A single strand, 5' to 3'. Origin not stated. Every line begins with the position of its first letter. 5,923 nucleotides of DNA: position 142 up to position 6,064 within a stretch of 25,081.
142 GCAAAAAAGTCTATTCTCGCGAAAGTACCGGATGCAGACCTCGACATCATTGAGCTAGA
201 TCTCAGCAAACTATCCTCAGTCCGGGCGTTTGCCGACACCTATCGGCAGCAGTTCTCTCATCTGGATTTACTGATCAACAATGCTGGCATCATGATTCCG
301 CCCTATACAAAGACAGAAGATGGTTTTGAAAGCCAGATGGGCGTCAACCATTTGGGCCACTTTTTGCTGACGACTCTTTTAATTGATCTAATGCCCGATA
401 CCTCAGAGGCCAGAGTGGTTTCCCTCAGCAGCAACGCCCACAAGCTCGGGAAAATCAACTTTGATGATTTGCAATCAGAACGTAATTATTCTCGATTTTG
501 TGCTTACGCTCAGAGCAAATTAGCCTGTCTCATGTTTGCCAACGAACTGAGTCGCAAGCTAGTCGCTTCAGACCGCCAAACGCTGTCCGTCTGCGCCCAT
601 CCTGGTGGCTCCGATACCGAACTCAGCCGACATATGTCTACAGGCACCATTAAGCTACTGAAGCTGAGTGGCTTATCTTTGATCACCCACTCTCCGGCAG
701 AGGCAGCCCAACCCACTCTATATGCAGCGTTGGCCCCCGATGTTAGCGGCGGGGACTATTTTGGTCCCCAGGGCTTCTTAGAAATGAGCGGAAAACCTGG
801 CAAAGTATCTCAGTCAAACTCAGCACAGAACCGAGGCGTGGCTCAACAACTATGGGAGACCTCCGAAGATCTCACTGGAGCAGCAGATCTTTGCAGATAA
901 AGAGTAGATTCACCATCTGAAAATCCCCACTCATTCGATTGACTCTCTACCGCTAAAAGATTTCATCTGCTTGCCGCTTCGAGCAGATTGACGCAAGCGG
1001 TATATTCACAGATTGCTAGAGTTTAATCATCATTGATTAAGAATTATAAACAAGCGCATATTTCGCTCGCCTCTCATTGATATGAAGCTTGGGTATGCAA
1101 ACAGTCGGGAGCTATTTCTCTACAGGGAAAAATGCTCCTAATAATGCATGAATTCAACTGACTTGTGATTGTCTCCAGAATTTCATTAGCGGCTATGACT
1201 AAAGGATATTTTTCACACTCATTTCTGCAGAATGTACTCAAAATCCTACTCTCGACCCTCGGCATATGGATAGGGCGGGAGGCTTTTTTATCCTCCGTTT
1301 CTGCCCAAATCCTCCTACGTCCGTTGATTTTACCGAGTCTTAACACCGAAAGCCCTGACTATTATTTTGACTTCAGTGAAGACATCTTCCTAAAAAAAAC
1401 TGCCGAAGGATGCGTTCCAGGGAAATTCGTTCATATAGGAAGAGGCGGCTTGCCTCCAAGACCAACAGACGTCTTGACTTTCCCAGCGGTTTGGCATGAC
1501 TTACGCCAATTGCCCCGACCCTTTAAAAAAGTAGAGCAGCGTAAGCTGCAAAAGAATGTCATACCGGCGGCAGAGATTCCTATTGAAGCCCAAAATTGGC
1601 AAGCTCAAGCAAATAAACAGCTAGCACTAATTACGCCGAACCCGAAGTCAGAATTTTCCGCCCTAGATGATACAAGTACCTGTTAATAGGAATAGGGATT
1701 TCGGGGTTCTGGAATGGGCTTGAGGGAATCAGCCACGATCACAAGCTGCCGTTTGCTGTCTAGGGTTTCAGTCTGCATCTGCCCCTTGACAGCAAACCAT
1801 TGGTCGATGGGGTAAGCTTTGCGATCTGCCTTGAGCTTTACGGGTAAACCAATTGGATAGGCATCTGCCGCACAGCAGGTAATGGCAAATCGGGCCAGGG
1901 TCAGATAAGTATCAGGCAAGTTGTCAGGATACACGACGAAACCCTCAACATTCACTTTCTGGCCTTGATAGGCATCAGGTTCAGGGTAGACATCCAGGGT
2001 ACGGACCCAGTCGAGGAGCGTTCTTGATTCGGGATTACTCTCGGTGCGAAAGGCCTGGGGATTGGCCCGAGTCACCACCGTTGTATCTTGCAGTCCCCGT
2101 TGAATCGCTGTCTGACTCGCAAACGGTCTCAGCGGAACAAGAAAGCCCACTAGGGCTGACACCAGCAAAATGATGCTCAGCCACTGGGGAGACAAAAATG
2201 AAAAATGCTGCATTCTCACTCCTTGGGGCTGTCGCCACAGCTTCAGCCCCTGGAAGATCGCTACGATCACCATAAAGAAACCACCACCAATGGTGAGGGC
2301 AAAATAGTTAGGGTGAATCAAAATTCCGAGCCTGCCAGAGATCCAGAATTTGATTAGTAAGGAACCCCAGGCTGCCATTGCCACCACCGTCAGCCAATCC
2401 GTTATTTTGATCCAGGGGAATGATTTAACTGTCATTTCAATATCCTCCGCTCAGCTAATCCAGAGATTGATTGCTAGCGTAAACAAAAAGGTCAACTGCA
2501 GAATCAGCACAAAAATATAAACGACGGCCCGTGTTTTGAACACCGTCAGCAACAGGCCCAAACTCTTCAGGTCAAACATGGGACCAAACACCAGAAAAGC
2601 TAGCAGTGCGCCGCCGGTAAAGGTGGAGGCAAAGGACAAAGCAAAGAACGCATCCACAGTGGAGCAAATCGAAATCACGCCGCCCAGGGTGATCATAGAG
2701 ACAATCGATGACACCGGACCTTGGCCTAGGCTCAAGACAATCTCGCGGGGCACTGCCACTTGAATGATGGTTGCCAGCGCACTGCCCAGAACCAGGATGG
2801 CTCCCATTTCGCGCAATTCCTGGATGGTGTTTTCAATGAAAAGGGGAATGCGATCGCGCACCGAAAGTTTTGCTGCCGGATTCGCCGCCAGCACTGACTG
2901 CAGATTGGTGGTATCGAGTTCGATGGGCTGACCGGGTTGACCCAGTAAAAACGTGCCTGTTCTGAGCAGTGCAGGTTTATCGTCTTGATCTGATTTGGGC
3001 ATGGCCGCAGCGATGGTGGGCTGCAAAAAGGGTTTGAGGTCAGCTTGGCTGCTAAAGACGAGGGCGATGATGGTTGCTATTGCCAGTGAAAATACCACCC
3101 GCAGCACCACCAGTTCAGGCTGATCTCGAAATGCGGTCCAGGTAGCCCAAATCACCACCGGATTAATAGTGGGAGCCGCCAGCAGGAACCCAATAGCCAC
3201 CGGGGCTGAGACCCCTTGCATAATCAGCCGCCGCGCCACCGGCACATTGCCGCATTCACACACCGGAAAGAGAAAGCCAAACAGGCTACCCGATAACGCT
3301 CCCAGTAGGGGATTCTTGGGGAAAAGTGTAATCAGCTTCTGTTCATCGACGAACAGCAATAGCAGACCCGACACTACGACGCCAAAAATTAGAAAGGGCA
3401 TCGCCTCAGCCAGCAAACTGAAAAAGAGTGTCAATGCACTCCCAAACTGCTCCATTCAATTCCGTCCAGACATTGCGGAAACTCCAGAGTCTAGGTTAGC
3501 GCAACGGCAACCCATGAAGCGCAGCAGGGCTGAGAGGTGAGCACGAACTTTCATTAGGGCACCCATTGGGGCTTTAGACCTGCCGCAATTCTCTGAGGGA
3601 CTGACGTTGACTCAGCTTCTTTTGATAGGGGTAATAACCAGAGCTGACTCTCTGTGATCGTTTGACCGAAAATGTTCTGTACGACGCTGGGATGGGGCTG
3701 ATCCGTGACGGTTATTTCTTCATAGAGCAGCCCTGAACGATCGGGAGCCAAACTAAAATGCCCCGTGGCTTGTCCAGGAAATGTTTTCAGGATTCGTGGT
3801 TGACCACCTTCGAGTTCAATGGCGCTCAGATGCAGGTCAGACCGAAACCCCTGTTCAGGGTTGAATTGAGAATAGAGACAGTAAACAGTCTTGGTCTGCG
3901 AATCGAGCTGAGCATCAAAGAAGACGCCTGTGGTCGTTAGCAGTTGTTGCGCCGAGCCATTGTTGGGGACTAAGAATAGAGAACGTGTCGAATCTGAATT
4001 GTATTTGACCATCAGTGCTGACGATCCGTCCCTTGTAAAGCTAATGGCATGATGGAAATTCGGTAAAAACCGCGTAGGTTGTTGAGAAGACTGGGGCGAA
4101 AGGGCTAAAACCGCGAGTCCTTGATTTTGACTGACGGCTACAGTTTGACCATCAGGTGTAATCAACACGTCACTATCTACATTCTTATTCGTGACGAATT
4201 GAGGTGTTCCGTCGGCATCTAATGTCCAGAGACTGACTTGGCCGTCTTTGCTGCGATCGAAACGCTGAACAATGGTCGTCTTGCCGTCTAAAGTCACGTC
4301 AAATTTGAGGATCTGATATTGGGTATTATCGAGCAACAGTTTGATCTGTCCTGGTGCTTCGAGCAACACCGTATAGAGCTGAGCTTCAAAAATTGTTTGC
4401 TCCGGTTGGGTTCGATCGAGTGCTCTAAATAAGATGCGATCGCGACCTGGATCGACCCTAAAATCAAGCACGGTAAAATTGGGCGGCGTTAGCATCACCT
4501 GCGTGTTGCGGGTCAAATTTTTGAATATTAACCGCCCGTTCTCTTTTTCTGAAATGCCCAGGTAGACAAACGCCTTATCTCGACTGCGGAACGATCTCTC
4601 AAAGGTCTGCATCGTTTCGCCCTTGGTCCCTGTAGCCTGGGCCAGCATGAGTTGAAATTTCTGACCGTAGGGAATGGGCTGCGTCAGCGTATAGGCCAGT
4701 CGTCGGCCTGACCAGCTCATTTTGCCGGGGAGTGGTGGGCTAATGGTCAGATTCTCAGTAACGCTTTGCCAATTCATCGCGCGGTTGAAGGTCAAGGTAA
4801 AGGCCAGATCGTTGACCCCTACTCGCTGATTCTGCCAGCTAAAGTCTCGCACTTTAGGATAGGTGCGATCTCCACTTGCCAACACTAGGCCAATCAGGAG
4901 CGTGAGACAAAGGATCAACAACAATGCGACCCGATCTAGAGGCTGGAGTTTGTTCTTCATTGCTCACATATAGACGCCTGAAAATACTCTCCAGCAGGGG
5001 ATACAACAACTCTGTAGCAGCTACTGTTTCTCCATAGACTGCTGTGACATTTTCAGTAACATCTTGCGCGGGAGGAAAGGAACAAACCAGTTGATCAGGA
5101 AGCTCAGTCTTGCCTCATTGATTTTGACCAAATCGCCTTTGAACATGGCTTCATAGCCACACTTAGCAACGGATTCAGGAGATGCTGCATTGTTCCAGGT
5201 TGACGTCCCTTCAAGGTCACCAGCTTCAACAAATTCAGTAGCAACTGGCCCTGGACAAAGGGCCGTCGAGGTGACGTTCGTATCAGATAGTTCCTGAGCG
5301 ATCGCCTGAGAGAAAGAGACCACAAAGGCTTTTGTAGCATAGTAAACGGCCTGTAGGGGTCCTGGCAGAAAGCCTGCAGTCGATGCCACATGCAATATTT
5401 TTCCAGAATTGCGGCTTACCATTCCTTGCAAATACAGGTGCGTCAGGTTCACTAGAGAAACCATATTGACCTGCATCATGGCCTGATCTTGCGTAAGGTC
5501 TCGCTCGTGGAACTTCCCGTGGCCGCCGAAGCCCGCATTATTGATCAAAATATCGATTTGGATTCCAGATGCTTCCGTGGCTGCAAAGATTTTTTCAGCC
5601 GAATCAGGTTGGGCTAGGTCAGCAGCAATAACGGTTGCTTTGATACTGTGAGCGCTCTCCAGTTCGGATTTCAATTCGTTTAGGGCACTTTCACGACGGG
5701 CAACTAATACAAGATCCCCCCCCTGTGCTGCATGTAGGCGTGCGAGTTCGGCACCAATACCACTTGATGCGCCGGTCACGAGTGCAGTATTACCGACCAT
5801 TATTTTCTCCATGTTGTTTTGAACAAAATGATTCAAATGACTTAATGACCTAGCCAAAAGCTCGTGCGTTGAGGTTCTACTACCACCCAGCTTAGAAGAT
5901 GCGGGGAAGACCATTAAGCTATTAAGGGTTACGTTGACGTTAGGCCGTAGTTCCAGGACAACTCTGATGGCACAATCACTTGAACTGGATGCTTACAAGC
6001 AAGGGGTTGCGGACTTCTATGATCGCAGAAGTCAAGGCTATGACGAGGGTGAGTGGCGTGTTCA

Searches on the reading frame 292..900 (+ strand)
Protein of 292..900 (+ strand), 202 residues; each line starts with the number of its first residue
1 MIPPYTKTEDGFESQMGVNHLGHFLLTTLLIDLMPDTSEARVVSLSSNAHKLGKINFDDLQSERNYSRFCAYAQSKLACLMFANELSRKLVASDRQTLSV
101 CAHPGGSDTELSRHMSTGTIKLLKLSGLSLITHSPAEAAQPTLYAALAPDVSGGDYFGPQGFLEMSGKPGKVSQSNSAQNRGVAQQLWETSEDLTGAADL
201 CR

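Call 17: search_protein_families(library=pfam, proteins=[window:292-900:+], max_evalue=0.001)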
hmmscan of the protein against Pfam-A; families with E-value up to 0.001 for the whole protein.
window:292-900:+ (202 aa): 1 family
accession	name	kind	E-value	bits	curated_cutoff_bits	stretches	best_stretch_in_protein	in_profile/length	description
PF00106.31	adh_short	-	1.7e-07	31.4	26.6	1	8-115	98-190/195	short chain dehydrogenase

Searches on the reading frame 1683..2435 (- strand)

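Call 17: search_protein_families(library=pfam, proteins=[window:1683-2435:-], max_evalue=0.001)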
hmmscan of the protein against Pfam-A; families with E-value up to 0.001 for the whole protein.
window:1683-2435:- (250 aa): 2 families
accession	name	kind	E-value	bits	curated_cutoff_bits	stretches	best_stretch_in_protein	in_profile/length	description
PF21537.2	DUF1980_C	-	1.1e-19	70.9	25.9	1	148-250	37-140/141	DUF1980 C-terminal domain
PF09323.15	DUF1980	-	3.5e-07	31.1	25.9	1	17-115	3-109/110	DUF1980 N-terminal domain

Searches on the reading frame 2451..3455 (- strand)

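Call 17: search_protein_families(library=pfam, proteins=[window:2451-3455:-], max_evalue=0.001)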
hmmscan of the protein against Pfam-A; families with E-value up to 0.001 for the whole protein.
window:2451-3455:- (334 aa): 1 family
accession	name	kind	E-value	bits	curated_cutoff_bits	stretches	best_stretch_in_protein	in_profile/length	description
PF03773.19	ArsP_1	-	6.4e-75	252.5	32.3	1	4-330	2-293/294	Predicted permease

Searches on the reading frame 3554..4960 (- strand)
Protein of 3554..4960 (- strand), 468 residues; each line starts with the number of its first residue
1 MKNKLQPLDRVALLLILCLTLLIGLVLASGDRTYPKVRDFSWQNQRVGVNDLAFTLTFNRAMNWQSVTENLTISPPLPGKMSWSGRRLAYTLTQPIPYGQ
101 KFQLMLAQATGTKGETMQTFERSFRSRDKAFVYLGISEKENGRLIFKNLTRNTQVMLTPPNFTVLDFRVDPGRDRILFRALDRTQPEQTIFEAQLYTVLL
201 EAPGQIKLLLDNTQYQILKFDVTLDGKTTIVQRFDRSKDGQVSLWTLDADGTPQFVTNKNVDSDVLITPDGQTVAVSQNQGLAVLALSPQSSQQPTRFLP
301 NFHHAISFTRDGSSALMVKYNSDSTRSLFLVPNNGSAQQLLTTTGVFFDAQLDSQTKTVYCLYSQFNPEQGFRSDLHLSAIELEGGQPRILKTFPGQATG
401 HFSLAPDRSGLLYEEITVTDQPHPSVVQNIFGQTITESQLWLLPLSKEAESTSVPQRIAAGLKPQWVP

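Call 17: search_protein_families(library=pfam, proteins=[window:3554-4960:-], max_evalue=0.001)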
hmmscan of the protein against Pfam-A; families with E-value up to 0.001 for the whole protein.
window:3554-4960:- (468 aa): 1 family
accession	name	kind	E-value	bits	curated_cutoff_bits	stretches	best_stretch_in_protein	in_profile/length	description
PF13205.12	Big_5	-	0.00066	20.8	23.6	0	31-114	1-92/105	Bacterial Ig-like domain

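Call 70: search_protein_families(library=pfam, proteins=[window:3554-4960:-], max_evalue=0.01)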
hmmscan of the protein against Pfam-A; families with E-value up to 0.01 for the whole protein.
window:3554-4960:- (468 aa): 2 families
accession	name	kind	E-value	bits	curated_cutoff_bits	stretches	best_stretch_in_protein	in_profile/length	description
PF13205.12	Big_5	-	0.00066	20.8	23.6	1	31-114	1-92/105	Bacterial Ig-like domain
PF25174.1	Beta-prop_THOC3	-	0.0038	16.7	305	1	237-354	66-181/272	THOC3 beta-propeller domain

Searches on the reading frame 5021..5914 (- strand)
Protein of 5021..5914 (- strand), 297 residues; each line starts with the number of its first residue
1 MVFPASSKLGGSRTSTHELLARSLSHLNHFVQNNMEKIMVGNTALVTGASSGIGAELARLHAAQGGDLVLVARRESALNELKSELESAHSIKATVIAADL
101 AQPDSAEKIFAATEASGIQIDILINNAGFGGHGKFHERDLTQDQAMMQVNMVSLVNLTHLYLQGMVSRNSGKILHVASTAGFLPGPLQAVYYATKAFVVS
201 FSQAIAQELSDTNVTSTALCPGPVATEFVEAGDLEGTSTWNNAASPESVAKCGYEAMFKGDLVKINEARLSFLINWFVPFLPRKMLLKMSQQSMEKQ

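Call 17: search_protein_families(library=pfam, proteins=[window:5021-5914:-], max_evalue=0.001)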
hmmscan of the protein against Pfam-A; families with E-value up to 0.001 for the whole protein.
window:5021-5914:- (297 aa): 4 families
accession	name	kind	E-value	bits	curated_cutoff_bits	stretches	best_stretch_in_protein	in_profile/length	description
PF00106.31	adh_short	-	8.1e-50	169.5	26.6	1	43-230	2-188/195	short chain dehydrogenase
PF13561.12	adh_short_C2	-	1.7e-31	110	27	1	48-231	1-183/236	Enoyl-(Acyl carrier protein) reductase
PF08659.16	KR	-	6.5e-14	52.7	22.6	1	43-207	2-165/180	KR domain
PF01370.27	Epimerase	-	5.3e-07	29.7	20.9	1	44-213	1-163/240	NAD dependent epimerase/dehydratase family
